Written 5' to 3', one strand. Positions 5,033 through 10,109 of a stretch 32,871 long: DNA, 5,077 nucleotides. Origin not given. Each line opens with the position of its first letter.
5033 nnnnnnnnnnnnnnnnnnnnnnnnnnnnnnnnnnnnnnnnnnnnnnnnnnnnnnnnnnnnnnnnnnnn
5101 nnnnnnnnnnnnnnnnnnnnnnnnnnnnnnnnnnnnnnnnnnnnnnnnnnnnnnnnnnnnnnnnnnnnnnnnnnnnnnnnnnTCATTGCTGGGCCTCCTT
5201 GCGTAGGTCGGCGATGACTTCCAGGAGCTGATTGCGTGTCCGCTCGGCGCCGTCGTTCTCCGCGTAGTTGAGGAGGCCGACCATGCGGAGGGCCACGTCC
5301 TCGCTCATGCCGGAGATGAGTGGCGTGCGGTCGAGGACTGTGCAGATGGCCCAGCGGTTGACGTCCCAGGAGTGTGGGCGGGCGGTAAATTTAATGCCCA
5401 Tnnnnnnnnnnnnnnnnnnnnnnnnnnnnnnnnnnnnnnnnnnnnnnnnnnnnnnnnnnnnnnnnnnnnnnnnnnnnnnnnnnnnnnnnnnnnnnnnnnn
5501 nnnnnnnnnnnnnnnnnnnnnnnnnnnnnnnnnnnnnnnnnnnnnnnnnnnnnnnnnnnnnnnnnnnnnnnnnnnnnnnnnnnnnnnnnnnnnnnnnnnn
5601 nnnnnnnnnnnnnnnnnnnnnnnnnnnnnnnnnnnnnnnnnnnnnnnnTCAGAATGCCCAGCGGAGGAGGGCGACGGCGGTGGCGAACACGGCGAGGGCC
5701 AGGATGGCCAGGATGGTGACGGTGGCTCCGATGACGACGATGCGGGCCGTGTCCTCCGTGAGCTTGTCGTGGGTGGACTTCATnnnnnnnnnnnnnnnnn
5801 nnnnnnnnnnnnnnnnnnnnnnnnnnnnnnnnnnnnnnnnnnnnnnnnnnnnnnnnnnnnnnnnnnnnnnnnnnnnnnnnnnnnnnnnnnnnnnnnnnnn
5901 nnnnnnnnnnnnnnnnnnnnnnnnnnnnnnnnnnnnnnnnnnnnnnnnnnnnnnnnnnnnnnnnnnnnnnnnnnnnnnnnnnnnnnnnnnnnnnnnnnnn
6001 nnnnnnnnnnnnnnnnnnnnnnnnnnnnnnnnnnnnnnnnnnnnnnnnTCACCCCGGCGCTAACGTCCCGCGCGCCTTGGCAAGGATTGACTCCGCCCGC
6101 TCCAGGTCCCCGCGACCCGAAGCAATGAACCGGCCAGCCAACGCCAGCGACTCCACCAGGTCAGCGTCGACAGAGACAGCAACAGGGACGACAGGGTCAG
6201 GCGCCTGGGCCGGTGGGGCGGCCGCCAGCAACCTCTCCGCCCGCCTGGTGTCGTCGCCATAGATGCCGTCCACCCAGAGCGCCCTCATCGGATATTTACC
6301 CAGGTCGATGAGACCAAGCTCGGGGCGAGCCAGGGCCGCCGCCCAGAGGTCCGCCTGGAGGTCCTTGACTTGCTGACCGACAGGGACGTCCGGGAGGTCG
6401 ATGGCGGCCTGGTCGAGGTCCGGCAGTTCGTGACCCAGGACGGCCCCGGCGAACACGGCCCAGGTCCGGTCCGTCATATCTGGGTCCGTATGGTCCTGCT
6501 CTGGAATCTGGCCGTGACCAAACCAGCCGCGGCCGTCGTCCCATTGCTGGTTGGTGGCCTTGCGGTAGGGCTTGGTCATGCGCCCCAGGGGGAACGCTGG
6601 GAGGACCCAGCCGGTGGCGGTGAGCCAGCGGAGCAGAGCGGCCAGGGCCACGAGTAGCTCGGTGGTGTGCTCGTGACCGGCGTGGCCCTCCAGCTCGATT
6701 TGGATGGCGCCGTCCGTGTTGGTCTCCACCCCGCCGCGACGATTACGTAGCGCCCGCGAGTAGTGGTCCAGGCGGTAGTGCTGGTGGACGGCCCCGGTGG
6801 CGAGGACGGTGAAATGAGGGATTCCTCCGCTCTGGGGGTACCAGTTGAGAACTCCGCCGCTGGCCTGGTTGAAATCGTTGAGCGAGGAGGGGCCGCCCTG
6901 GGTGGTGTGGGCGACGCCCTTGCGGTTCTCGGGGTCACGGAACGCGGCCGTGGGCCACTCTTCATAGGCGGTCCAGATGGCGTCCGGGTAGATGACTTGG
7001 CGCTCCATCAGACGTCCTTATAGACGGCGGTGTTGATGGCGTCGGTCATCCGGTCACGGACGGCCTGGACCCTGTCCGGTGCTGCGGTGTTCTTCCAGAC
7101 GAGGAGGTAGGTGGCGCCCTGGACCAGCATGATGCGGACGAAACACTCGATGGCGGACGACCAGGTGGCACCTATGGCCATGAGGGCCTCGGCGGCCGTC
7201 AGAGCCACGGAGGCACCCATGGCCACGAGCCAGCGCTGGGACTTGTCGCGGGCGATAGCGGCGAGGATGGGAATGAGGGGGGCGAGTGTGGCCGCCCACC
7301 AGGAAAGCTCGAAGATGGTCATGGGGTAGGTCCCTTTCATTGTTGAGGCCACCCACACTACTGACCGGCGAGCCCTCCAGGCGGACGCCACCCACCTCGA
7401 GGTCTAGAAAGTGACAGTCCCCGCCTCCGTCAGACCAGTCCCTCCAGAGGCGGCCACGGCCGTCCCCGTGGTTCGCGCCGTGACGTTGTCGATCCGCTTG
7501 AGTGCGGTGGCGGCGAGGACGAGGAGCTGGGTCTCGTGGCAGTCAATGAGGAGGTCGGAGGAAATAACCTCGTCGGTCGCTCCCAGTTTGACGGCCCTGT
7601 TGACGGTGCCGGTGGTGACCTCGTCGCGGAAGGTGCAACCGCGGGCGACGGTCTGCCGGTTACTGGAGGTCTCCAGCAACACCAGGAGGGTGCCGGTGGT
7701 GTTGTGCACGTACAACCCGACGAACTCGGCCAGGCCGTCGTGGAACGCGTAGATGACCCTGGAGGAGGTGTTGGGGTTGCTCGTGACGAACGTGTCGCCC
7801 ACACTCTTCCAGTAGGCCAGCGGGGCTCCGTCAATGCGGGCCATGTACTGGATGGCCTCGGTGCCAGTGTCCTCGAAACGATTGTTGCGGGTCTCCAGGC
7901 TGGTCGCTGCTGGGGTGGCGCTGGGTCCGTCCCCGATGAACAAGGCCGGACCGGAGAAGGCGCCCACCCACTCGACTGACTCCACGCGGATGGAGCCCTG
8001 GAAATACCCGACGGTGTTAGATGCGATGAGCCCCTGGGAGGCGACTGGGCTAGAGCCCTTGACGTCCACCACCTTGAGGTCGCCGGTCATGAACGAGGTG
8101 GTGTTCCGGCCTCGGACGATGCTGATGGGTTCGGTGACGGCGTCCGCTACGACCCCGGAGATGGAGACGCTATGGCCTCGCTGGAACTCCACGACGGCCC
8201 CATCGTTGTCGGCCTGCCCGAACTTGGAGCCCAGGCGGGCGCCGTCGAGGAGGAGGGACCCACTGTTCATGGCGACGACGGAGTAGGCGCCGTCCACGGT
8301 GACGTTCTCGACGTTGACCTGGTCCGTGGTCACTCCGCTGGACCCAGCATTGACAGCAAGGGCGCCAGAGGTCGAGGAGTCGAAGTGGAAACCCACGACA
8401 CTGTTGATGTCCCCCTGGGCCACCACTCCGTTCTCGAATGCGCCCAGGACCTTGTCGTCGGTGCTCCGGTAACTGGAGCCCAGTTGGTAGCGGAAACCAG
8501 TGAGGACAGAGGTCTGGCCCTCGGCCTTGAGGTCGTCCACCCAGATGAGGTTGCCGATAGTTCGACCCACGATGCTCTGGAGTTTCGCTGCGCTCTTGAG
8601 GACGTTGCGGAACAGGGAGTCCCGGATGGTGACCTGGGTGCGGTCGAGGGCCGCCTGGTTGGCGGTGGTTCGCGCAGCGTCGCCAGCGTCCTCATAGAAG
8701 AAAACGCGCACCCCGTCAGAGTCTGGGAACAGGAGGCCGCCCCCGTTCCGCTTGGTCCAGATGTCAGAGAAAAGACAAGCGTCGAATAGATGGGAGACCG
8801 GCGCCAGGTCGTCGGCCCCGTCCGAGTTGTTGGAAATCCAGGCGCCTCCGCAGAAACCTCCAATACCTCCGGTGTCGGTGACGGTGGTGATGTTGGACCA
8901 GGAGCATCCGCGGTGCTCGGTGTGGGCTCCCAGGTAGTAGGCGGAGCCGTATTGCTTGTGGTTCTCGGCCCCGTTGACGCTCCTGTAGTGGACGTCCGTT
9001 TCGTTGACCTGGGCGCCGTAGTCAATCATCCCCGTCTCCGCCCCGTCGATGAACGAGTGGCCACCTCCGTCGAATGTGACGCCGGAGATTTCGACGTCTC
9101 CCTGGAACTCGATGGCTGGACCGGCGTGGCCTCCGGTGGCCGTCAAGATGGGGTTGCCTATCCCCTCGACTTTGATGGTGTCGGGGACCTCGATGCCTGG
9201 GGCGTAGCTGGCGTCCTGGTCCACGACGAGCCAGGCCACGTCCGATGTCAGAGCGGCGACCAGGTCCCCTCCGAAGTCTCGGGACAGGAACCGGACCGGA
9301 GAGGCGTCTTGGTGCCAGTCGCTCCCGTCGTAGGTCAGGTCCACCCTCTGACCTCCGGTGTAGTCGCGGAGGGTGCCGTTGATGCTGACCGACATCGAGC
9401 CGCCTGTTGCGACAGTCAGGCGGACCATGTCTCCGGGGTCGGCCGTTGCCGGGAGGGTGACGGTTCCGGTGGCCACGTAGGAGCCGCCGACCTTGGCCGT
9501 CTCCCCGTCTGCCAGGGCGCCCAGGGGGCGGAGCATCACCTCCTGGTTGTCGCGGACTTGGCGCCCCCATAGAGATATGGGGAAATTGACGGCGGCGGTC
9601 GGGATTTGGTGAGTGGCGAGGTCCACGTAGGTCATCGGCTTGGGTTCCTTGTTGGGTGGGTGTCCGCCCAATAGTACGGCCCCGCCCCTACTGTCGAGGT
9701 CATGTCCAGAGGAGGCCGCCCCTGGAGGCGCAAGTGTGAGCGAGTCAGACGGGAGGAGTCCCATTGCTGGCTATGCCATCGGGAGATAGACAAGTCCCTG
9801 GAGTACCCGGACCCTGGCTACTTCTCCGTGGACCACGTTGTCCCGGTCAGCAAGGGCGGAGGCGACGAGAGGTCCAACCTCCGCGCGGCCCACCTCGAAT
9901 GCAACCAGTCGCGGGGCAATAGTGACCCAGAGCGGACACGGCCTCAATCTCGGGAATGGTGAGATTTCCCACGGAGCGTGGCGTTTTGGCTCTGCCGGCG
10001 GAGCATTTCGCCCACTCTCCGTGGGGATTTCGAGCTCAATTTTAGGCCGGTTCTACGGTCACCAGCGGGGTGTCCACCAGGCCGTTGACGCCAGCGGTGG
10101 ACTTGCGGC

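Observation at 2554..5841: Self-contained accessory operon where a lysogeny module would normally sit: LuxR HTH, zinc-ribbon proteins and membrane proteins, with no integrase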

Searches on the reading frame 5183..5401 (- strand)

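Call 7: search_protein_families(library=pfam, max_evalue=1, proteins=[window:5183-5401:-])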
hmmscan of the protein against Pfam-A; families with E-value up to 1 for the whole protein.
window:5183-5401:- (72 aa): 0 families

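Call 8: search_protein_families(library=phrogs, max_evalue=1, proteins=[window:5183-5401:-])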
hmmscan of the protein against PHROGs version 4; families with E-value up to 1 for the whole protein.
window:5183-5401:- (72 aa): 1 family
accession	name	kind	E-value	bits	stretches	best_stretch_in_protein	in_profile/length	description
phrog_26428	-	unknown function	0.34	11.9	1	46-72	30-56/60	-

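Call 43: search_protein_families(library=padloc, max_evalue=1, proteins=[window:5183-5401:-])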
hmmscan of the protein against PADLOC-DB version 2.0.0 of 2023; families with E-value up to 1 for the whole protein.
window:5183-5401:- (72 aa): 0 families

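Call 44: search_protein_families(library=ncbifam, max_evalue=1, proteins=[window:5183-5401:-])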
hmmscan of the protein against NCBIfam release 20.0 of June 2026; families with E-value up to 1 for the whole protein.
window:5183-5401:- (72 aa): 0 families

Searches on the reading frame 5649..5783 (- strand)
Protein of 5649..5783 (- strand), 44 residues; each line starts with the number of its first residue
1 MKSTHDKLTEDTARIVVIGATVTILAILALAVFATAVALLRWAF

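Call 7: search_protein_families(library=pfam, max_evalue=1, proteins=[window:5649-5783:-])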
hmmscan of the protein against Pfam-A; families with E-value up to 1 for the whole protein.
window:5649-5783:- (44 aa): 2 families
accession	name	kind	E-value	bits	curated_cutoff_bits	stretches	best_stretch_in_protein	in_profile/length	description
PF14362.11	DUF4407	-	0.025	14.3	31.3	1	7-38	5-37/297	Domain of unknown function (DUF4407)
PF20187.3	DUF6550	-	0.64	10.6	27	1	7-35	3-31/190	Family of unknown function (DUF6550)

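Call 8: search_protein_families(library=phrogs, max_evalue=1, proteins=[window:5649-5783:-])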
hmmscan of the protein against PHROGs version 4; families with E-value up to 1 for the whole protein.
window:5649-5783:- (44 aa): 2 families
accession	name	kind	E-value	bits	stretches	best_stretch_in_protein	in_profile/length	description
phrog_14612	-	unknown function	0.097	13.7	1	11-44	8-41/76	-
phrog_35614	-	unknown function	0.61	11.2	1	16-34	3-21/50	-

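Call 25: list_cluster_members(proteins=[window:5652-5783:-, window:5404-5649:-, window:5186-5401:-, window:4890-5186:-, window:4696-4887:-, window:3636-3926:-, window:3256-3588:-, window:3256-3609:-, window:2798-3256:-, window:2557-2748:-])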
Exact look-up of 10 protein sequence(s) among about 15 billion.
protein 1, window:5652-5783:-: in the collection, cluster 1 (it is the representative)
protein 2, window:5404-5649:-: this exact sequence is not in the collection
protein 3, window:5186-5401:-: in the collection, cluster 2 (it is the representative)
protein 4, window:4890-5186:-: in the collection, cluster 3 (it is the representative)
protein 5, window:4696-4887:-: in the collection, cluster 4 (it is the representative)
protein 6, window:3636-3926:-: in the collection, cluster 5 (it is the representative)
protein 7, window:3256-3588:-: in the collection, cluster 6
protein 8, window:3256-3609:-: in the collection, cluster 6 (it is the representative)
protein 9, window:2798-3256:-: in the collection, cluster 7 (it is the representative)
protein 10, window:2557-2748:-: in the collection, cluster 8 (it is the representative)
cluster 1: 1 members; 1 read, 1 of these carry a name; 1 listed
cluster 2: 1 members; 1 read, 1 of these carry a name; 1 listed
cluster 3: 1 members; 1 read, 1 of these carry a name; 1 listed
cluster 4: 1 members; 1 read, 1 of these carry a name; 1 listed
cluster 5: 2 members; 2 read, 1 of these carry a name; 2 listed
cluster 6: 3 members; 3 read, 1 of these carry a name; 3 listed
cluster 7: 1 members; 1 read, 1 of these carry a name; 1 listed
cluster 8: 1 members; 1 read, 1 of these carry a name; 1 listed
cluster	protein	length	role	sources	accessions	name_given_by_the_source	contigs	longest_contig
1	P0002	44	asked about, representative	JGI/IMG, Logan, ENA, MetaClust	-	\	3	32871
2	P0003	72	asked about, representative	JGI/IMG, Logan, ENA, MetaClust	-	\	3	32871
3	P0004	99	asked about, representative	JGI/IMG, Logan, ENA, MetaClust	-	\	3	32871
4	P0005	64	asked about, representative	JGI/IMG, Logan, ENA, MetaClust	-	\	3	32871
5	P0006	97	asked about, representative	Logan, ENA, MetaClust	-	\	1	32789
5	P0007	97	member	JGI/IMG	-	-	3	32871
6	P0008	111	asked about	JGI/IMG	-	-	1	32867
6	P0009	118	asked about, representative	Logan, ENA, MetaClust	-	\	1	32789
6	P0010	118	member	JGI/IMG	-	-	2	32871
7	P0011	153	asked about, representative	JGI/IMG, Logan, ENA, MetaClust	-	\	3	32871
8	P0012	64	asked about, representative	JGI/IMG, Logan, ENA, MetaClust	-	\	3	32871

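Call 43: search_protein_families(library=padloc, max_evalue=1, proteins=[window:5649-5783:-])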
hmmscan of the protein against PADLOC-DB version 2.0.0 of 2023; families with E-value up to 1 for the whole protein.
window:5649-5783:- (44 aa): 0 families

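Call 44: search_protein_families(library=ncbifam, max_evalue=1, proteins=[window:5649-5783:-])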
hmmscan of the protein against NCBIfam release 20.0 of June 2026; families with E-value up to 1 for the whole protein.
window:5649-5783:- (44 aa): 1 family
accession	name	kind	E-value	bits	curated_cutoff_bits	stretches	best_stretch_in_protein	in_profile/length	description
NF006583.0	PRK09109.1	equivalog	0.029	13.5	237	1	6-44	28-67/246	flagellar motor protein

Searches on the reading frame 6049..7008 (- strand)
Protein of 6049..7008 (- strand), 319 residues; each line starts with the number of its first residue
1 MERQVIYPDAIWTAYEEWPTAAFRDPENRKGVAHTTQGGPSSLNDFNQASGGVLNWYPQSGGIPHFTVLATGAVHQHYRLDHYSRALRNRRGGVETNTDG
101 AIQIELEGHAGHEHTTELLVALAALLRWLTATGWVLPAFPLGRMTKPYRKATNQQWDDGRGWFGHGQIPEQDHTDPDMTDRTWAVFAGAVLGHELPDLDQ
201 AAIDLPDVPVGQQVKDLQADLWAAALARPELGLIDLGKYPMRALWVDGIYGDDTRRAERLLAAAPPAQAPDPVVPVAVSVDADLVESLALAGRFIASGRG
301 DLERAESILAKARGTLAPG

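Call 11: search_protein_families(library=phrogs, max_evalue=0.001, proteins=[window:6049-7008:-])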
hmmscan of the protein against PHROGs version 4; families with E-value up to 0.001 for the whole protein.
window:6049-7008:- (319 aa): 2 families
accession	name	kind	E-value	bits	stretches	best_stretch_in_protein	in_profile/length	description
phrog_29733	-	unknown function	7e-08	33.9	1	70-177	73-190/319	-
phrog_17214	-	lysis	9.9e-05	23.1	1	30-182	21-180/322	endolysin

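Call 20: find_related_loci(query=window:6049-7008:-, collection=viral_contigs, flank=10000)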
Query window:6049-7008:- (319 aa) in viral_contigs; peptide patterns used: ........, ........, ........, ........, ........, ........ (x = any residue, [..] = any of these).
12 stretches matched a pattern, but none encodes a relative of the query by tblastn (E <= 1e-3).

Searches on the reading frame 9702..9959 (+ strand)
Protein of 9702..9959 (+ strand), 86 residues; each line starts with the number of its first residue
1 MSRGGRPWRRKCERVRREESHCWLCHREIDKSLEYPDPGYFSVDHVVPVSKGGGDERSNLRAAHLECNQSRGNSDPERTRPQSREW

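Call 100: search_protein_families(library=pfam, max_evalue=0.1, proteins=[window:9702-9959:+])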
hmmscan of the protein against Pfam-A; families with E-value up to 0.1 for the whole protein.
window:9702-9959:+ (86 aa): 4 families
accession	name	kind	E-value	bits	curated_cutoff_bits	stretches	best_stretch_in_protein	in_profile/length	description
PF01844.29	HNH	-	1.9e-10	41.2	21.4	1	22-73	1-46/47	HNH endonuclease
PF14279.12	HNH_5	-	1.6e-06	28.4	27.5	1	41-77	13-49/56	HNH endonuclease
PF13395.12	HNH_4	-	0.00078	19.8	22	1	40-76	17-53/54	HNH endonuclease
PF10367.15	zf-Vps39_C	-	0.084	12.9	24.7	0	18-32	8-22/41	Vacuolar sorting protein 39 C-terminal zinc finger domain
